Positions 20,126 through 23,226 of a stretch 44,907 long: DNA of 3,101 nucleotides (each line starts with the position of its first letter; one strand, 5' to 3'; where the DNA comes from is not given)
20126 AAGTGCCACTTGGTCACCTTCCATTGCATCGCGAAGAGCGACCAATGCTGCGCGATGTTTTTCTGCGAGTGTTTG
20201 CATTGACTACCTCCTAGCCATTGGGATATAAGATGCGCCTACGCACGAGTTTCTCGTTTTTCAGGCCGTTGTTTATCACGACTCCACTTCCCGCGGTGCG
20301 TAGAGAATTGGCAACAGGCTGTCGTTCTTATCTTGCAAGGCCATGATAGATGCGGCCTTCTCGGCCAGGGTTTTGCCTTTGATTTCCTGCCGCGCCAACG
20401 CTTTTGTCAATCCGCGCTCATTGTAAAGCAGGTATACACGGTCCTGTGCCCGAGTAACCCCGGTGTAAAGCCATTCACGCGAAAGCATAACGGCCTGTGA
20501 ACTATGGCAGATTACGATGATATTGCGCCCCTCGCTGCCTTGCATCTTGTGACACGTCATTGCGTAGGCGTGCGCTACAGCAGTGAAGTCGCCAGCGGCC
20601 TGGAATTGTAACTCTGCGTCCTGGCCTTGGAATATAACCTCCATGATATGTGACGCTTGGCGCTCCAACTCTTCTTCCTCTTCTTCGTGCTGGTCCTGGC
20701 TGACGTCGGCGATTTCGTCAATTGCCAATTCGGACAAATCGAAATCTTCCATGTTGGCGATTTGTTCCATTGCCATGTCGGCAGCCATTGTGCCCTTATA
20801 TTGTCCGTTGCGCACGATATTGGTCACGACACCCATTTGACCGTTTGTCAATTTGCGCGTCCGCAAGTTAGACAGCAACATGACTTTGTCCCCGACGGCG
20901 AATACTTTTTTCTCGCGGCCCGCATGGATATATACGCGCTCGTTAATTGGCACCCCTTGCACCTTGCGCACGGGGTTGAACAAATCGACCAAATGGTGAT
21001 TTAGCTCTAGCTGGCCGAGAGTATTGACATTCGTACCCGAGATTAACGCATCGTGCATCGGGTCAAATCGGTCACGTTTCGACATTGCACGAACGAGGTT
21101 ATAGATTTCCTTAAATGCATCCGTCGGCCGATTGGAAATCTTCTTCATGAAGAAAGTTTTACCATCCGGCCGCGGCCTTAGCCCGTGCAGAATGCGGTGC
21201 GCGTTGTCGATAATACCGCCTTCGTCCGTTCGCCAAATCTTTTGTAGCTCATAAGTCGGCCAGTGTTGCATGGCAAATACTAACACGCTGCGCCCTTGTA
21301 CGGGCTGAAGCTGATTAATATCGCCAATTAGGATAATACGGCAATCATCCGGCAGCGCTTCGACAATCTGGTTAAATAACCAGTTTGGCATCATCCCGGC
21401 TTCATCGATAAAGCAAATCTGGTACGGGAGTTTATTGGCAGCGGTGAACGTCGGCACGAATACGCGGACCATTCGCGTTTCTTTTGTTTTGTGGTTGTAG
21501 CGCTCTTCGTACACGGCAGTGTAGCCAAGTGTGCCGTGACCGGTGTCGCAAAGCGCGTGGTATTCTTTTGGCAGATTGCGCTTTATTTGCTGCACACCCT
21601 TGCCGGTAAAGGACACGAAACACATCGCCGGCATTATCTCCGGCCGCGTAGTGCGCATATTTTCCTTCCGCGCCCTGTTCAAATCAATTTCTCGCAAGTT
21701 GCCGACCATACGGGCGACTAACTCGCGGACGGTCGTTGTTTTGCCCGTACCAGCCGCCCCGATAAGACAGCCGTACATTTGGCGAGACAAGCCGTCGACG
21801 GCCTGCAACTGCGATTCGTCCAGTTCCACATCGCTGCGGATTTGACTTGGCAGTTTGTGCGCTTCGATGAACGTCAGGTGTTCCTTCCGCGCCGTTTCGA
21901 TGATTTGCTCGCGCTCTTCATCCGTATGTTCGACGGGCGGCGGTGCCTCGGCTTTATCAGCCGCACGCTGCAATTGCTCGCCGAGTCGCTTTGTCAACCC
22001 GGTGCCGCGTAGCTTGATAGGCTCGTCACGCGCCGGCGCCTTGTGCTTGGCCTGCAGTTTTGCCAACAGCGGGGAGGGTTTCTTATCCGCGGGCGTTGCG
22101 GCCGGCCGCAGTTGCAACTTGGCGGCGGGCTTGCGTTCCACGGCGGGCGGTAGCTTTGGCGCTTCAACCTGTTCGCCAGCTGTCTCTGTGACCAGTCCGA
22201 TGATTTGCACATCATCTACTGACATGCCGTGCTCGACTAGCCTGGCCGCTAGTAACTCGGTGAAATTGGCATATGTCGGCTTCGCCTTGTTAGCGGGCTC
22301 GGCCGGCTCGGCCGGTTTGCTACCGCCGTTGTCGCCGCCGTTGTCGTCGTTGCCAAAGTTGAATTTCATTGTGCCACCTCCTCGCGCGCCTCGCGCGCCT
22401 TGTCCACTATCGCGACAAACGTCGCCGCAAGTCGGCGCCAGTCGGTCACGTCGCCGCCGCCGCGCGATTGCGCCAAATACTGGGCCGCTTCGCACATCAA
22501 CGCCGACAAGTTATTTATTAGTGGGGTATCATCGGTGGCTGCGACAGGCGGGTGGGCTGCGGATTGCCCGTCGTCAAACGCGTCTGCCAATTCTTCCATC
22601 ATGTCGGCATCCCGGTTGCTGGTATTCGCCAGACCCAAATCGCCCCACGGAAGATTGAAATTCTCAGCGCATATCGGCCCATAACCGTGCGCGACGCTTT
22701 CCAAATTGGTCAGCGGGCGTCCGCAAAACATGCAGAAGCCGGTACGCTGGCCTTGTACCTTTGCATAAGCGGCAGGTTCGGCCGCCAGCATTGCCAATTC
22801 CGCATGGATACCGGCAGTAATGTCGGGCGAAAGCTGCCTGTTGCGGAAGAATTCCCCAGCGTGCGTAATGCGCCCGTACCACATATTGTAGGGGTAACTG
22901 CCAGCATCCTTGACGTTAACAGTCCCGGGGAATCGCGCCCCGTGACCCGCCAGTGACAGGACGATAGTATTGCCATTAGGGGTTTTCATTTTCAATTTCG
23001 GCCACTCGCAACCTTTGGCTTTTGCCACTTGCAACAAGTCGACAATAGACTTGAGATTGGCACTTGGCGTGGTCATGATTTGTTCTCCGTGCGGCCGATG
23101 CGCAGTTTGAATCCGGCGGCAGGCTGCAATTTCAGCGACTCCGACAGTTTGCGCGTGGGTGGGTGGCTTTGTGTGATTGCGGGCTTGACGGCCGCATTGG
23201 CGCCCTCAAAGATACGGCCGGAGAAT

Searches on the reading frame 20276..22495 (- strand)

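Call 11: search_protein_families(library=phrogs, proteins=[window:20276-22495:-], max_evalue=0.001)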
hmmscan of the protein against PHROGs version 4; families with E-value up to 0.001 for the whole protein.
window:20276-22495:- (739 aa): 5 families
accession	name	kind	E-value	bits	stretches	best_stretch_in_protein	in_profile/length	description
phrog_325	-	DNA, RNA and nucleotide metabolism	7.2e-57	194.4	1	220-694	466-871/986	Dda-like helicase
phrog_4412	-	DNA, RNA and nucleotide metabolism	2.2e-51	176.1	1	219-705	325-727/743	exonuclease V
phrog_25411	-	unknown function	1.9e-05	24.5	0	217-265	206-256/627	-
phrog_1967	-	DNA, RNA and nucleotide metabolism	5.5e-05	22.9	0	212-326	140-235/776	DNA helicase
phrog_170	-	other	5.8e-05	23.6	0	223-266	74-117/323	PhoH-like phosphate starvation-inducible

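Call 12: search_protein_families(library=pfam, proteins=[window:20276-22495:-], max_evalue=0.01)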
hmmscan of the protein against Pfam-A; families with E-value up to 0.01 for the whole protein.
window:20276-22495:- (739 aa): 14 families
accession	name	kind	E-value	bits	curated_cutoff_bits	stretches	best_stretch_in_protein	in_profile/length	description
PF13604.12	AAA_30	-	5.9e-18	65.7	27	1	225-438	2-171/191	AAA domain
PF13245.12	AAA_19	-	7.5e-18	65.4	25.1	1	229-399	1-132/134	AAA domain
PF13538.12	UvrD_C_2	-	2.4e-15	56.5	27.4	1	642-690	1-52/52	UvrD-like helicase C-terminal domain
PF01443.25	Viral_helicase1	-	3.1e-09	37.4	21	1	605-689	139-226/228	Viral superfamily 1 RNA helicase core domain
PF18335.7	SH3_13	-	9.7e-07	28.9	41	1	527-562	21-56/65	ATP-dependent RecD-like DNA helicase SH3 domain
PF13086.12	AAA_11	-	3.1e-06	27.6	27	1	225-269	2-45/257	AAA domain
PF13401.12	AAA_22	-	1e-05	26.3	27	1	238-393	4-124/130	AAA domain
PF00004.35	AAA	-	6.3e-05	23.9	21.2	1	243-293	2-38/131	ATPase family associated with various cellular activities (AAA)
PF13238.12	AAA_18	-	0.0019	19.1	29.4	0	243-273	2-34/128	AAA domain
PF12774.13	AAA_6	-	0.0025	17.3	25.2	1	233-263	26-56/327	Hydrolytic ATP binding site of dynein motor region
PF13173.12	AAA_14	-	0.0034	17.8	27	0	243-283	6-48/129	AAA domain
PF00580.27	UvrD-helicase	-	0.0036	17.5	23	0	226-310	2-67/271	UvrD/REP helicase N-terminal domain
PF07728.20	AAA_5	-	0.0051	17.3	22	0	243-275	3-36/139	AAA domain (dynein-related subfamily)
PF13191.12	AAA_16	-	0.0068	17.4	32.6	0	240-266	25-51/167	AAA ATPase domain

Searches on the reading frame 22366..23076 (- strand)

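Call 51: search_protein_families(library=phrogs, proteins=[window:22366-23076:-], max_evalue=0.001)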
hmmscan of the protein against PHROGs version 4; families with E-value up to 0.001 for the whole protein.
window:22366-23076:- (236 aa): 5 families
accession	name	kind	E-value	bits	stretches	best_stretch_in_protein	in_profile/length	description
phrog_4046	-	unknown function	5.6e-25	89.4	1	3-140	172-299/301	-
phrog_636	-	unknown function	1.9e-12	48.9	1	83-140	175-232/254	-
phrog_6032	-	unknown function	8.7e-07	29.9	1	94-140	228-274/296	-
phrog_25989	-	unknown function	4e-05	24.8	1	115-138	5-28/70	-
phrog_12580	-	unknown function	0.00026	21.3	1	104-140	220-256/256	-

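Call 73: search_protein_families(library=pfam, proteins=[window:22366-23076:-], max_evalue=0.05)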
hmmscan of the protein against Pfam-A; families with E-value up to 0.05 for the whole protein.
window:22366-23076:- (236 aa): 1 family
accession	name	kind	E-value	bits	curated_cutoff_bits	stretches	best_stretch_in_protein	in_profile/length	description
PF19474.4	DUF6011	-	2.6e-13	49.7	26.6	1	108-139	4-35/37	Family of unknown function (DUF6011)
